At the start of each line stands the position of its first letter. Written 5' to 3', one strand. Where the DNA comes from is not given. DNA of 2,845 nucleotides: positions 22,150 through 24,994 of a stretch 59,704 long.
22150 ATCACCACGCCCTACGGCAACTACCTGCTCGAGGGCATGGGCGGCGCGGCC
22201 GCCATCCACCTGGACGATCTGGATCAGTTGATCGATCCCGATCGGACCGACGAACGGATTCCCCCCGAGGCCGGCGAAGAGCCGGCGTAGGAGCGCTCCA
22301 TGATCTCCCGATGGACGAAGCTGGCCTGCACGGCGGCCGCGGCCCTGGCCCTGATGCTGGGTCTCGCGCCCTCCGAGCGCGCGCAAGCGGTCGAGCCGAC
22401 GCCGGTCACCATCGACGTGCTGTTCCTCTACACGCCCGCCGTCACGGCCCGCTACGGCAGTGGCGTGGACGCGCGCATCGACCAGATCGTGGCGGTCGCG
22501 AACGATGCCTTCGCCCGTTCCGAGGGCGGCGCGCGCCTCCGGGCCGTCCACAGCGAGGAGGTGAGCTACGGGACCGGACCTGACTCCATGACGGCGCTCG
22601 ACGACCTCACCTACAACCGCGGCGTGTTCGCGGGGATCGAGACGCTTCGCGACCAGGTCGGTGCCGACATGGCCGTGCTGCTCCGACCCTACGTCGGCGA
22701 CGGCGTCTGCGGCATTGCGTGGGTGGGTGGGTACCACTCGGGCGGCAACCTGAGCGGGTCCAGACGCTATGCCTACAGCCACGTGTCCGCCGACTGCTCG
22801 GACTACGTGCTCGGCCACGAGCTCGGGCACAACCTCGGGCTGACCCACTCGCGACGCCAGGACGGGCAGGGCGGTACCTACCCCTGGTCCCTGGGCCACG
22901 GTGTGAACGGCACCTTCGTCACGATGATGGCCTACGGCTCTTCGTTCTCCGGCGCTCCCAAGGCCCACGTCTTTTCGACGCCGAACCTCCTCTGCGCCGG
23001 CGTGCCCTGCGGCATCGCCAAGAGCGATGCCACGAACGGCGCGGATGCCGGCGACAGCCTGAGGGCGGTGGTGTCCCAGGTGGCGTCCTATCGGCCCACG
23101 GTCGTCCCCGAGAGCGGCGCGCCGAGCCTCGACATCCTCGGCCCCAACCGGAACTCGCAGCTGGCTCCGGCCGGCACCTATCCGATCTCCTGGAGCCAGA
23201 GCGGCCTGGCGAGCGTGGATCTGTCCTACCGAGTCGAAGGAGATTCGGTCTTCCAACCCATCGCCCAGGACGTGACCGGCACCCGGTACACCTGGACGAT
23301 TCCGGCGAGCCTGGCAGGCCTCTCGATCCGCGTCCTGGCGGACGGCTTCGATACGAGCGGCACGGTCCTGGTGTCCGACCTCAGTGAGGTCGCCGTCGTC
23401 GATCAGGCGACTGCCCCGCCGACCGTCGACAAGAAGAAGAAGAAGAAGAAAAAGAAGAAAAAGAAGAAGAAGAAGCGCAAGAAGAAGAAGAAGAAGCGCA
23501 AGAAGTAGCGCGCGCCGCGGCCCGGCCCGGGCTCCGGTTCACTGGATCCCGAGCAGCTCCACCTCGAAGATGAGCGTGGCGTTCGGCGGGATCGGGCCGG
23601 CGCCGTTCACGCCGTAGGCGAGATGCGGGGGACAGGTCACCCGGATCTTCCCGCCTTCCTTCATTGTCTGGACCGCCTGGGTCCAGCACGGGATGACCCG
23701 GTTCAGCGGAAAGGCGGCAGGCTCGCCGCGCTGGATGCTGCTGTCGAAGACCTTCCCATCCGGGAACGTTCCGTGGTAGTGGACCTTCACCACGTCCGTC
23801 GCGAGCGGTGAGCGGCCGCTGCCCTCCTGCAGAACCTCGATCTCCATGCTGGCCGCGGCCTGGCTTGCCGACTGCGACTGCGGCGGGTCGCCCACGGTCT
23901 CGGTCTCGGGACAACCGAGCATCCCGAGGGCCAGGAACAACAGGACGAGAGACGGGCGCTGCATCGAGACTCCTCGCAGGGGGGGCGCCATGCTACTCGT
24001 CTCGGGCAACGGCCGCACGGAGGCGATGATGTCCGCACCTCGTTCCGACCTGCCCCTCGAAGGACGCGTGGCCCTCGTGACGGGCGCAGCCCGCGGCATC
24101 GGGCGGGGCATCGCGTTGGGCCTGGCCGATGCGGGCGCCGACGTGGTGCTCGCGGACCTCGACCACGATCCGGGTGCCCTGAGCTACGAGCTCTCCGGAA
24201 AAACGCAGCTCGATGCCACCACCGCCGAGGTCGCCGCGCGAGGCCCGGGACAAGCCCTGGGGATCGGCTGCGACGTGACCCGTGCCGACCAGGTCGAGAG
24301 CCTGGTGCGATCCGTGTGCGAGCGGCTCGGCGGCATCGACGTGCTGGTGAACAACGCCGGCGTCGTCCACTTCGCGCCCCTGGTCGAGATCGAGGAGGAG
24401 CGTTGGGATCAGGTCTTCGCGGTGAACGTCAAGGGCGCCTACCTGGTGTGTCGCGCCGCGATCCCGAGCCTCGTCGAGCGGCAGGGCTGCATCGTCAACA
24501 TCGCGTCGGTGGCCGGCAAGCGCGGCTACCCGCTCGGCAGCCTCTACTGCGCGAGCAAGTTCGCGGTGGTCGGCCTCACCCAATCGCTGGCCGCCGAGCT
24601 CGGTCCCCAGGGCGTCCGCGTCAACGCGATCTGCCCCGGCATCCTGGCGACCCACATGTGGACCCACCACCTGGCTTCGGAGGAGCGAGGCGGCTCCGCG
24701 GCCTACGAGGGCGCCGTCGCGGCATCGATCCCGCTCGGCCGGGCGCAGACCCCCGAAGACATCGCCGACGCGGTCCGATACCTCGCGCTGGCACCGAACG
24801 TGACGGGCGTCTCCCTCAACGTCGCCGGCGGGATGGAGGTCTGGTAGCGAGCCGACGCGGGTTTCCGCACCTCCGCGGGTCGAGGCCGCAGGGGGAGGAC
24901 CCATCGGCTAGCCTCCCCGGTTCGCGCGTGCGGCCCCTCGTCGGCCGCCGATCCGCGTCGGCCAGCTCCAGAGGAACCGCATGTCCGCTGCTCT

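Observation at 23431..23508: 25-residue poly-Lys/Arg C-terminal tail, encoded by an (AAG)n microsatellite, on a secreted M12B metalloprotease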

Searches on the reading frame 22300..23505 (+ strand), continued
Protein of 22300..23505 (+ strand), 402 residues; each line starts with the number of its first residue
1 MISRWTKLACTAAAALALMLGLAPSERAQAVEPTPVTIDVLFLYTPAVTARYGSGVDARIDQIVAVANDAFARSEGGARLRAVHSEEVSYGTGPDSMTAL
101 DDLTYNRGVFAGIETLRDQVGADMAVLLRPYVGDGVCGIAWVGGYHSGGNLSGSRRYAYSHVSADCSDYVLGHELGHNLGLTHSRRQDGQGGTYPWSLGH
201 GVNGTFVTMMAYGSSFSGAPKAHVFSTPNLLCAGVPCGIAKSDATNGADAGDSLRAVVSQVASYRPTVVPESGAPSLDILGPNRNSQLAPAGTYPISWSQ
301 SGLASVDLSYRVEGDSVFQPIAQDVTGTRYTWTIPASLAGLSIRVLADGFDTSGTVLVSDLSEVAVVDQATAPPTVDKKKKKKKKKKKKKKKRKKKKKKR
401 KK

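Call 56: fold_search(model_id=the predicted structure, library=pdb)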
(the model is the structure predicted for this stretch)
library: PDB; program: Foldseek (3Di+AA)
matches with E <= 10: 1972; with E <= 0.001: 34
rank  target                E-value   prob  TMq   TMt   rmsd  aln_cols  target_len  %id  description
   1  5z06_A                1.6e-05  1.00  0.18  0.11   6.7       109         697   16  Crystal structure of beta-1,2-glucanase from Parabacteroides distasonis (released 2018-05-30)
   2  6o38_F                2.0e-05  1.00  0.29  0.22   9.9       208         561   24  Structure of a chaperone-substrate complex (released 2019-07-24)
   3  6o38_C                2.2e-05  1.00  0.29  0.23   9.9       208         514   24  Structure of a chaperone-substrate complex (released 2019-07-24)
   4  6o38_A                2.6e-05  1.00  0.29  0.21  10.8       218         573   22  Structure of a chaperone-substrate complex (released 2019-07-24)
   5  1x5z_MODEL_1_A        3.7e-05  1.00  0.20  0.57   4.8       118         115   19  Solution structure of the fibronectin type-III domain of human protein tyrosine phosphatase, receptor type, D  (released 2005-11-17)
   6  5z06_B                6.4e-05  1.00  0.19  0.11   6.6       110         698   15  Crystal structure of beta-1,2-glucanase from Parabacteroides distasonis (released 2018-05-30)
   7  5g56                  1.2e-04  1.00  0.16  0.10   3.6        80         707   19  THE TETRA-MODULAR CELLULOSOMAL ARABINOXYLANASE CtXyl5A STRUCTURE AS REVEALED BY X-RAY CRYSTALLOGRAPHY (released 2016-06-29)
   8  6pol_A                1.5e-04  1.00  0.20  0.67   4.4       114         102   14  Crystal structure of the human NELL1 EGF1-3-Robo3 FN1 complex (released 2020-05-06)
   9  3mpc_A                1.5e-04  1.00  0.17  0.58   5.0        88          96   20  The crystal structure of a Fn3-like protein from Clostridium thermocellum (released 2010-08-11)
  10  2n1k_MODEL_1_A        1.8e-04  1.00  0.18  0.51   5.6       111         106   12  Structure of the Third Type III Domain from Human Fibronectin (released 2015-11-11)
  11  2ed7_MODEL_1_A        2.7e-04  1.00  0.19  0.51   5.4       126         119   13  Solution structure of the first fibronectin type III domain of human Netrin receptor DCC (released 2008-02-26)
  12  8oty_B                3.2e-04  1.00  0.17  0.63   8.6       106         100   16  Crystal structure of the titin domain Fn3-90 (released 2023-08-23)
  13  5mya_A                3.4e-04  1.00  0.18  0.23   5.1       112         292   13  Homodimerization of Tie2 Fibronectin-like domains 1-3 in space group C2 (released 2017-04-26)
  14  4hlj                  3.6e-04  1.00  0.17  0.27   4.6       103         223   13  Axon Guidance Receptor (released 2013-11-20)
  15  1x3d_MODEL_1_A        3.8e-04  1.00  0.16  0.45  10.0       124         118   11  Solution structure of the fibronectin type-III domain of human fibronectin type-III domain containing protein  (released 2005-11-02)
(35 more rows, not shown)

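Call 57: search_protein_families(library=pfam, proteins=[L001:9312-10001:+, L015:1481-2152:+, L017:250-969:+], max_evalue=1)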
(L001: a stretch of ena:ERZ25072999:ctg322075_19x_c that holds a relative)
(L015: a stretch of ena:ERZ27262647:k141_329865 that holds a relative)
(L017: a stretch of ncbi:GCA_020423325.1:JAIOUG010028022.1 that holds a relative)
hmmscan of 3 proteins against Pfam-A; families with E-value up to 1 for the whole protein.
L001:9312-10001:+ (230 aa): 0 families

L015:1481-2152:+ (224 aa): 0 families

L017:250-969:+ (240 aa): 0 families

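Call 58: search_protein_families(library=ncbifam, proteins=[L001:9312-10001:+], max_evalue=1)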
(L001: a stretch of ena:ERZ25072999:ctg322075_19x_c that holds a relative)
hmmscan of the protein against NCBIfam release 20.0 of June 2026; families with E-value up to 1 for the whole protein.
L001:9312-10001:+ (230 aa): 2 families
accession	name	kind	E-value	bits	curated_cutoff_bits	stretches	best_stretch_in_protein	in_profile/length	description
NF052435.1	BamI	equivalog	0.00026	20.9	180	1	8-193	9-183/226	biofilm-associated metzincin protease inhibitor BamI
NF033512.1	T2SS_chap_CpaB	equivalog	0.11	12.4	90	1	115-205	101-195/206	metalloprotease secretion chaperone CpaB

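Call 63: find_encoding_contigs(protein=P0008, flank=10000, max_places=2)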
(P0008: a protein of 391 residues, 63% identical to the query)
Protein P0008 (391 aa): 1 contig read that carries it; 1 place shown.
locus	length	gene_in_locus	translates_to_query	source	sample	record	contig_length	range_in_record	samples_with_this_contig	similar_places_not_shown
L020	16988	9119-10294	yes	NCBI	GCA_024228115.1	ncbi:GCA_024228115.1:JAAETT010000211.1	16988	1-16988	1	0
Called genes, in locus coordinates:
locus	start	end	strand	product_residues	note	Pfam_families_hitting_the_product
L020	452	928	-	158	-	PF03703:bPH_2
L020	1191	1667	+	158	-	-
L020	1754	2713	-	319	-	PF11583:AurF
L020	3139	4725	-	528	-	PF00890:FAD_binding_2, PF01266:DAO (weak), PF01494:FAD_binding_3 (weak), PF01946:Thi4 (weak), PF03486:HI0933_like (weak), PF12831:FAD_oxidored (weak), PF13450:NAD_binding_8, PF01593:Amino_oxidase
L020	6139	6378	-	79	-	-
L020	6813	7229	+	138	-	PF04828:GFA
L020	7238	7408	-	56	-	-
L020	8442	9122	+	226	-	PF27177:BamI_lipocalin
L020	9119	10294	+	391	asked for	PF13583:Reprolysin_4, PF13688:Reprolysin_5, PF13574:Reprolysin_2 (weak), PF13582:Reprolysin_3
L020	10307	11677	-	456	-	PF01595:CNNM, PF00571:CBS (faint), PF03471:CorC_HlyC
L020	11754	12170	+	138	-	-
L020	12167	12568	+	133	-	-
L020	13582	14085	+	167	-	-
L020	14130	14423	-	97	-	-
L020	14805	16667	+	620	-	PF00072:Response_reg, PF00990:GGDEF, PF00563:EAL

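Call 64: find_encoding_contigs(protein=P0055, flank=10000, max_places=2)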
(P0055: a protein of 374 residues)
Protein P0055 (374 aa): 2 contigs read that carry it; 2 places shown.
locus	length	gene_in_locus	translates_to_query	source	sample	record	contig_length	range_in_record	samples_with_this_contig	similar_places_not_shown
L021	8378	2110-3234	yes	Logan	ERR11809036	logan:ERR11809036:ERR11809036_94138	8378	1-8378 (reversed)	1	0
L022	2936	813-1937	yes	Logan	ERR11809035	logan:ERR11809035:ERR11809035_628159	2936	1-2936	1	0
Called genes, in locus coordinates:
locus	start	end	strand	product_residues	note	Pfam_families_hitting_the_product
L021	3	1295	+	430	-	?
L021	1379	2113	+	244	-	PF27177:BamI_lipocalin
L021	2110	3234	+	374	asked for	PF13583:Reprolysin_4, PF13688:Reprolysin_5, PF13574:Reprolysin_2 (weak), PF13582:Reprolysin_3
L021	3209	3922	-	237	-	-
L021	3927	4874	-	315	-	PF02126:PTE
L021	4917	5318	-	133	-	-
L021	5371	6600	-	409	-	PF00070:Pyr_redox (faint), PF00890:FAD_binding_2 (faint), PF01266:DAO, PF01494:FAD_binding_3, PF05834:Lycopene_cycl (weak), PF07992:Pyr_redox_2 (weak), PF12831:FAD_oxidored (weak), PF13450:NAD_binding_8 (weak)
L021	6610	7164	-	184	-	PF02627:CMD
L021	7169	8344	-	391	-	PF04909:Amidohydro_2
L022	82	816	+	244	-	PF27177:BamI_lipocalin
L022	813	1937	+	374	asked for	PF13583:Reprolysin_4, PF13688:Reprolysin_5, PF13574:Reprolysin_2 (weak), PF13582:Reprolysin_3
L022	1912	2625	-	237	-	-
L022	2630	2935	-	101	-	?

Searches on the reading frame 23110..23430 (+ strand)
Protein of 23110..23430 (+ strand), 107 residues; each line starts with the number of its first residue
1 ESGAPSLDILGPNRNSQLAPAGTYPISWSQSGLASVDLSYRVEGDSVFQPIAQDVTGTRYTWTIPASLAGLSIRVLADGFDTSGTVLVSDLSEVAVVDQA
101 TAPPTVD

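Call 68: find_homologous_proteins(query=window:23110-23430:+, max_evalue=0.01)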
Query window:23110-23430:+: 14 candidates shared short words with the query, none scored E <= 0.01.

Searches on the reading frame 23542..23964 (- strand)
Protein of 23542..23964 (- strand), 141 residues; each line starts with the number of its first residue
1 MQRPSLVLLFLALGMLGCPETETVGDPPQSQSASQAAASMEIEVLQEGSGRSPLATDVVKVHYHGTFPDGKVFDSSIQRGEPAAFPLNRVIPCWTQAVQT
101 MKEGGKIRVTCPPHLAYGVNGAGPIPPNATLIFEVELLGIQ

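Call 40: find_encoding_contigs(protein=window:23542-23964:-, flank=6000, max_places=6)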
Protein window:23542-23964:- (141 aa): 1 contig read that carries it; 1 place shown.
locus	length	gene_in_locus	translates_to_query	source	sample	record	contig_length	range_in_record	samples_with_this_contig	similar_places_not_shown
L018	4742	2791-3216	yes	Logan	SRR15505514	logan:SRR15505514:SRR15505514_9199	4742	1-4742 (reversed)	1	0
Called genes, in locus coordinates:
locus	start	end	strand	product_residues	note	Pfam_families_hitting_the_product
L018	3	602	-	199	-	PF13328:HD_4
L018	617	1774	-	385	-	PF02771:Acyl-CoA_dh_N, PF00441:Acyl-CoA_dh_1, PF08028:Acyl-CoA_dh_2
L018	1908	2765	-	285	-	PF00106:adh_short, PF08659:KR, PF23441:SDR, PF13561:adh_short_C2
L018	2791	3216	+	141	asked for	PF00254:FKBP_C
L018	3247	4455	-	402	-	-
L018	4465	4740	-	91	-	?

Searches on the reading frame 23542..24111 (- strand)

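Call 12: search_protein_families(library=pfam, proteins=[window:23542-24111:-], max_evalue=0.01)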
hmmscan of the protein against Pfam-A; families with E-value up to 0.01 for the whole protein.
window:23542-24111:- (190 aa): 1 family
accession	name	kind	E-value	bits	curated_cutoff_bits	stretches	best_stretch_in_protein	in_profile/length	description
PF00254.34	FKBP_C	-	1.3e-30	106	21.1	1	102-187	5-94/94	FKBP-type peptidyl-prolyl cis-trans isomerase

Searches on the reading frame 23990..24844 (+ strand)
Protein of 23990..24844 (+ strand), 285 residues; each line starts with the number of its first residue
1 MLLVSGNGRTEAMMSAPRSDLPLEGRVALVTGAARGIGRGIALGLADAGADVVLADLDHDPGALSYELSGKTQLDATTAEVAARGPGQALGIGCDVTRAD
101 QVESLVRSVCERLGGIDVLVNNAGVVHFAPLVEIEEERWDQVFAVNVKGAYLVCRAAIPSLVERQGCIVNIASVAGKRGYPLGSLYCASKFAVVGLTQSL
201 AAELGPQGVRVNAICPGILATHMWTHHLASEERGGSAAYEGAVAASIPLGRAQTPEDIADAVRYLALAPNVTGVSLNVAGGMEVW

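Call 44: find_encoding_contigs(protein=window:23990-24844:+, flank=6000, max_places=8)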
Protein window:23990-24844:+ (285 aa): 1 contig read that carries it; 1 place shown.
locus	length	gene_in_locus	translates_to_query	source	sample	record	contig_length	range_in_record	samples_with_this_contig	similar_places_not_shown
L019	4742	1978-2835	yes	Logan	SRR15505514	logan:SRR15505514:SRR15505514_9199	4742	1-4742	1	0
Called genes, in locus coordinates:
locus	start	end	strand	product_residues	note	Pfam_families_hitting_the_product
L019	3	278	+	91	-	?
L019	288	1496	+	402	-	-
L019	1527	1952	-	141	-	PF00254:FKBP_C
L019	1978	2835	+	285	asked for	PF00106:adh_short, PF08659:KR, PF23441:SDR, PF13561:adh_short_C2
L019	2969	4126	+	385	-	PF02771:Acyl-CoA_dh_N, PF00441:Acyl-CoA_dh_1, PF08028:Acyl-CoA_dh_2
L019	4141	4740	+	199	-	PF13328:HD_4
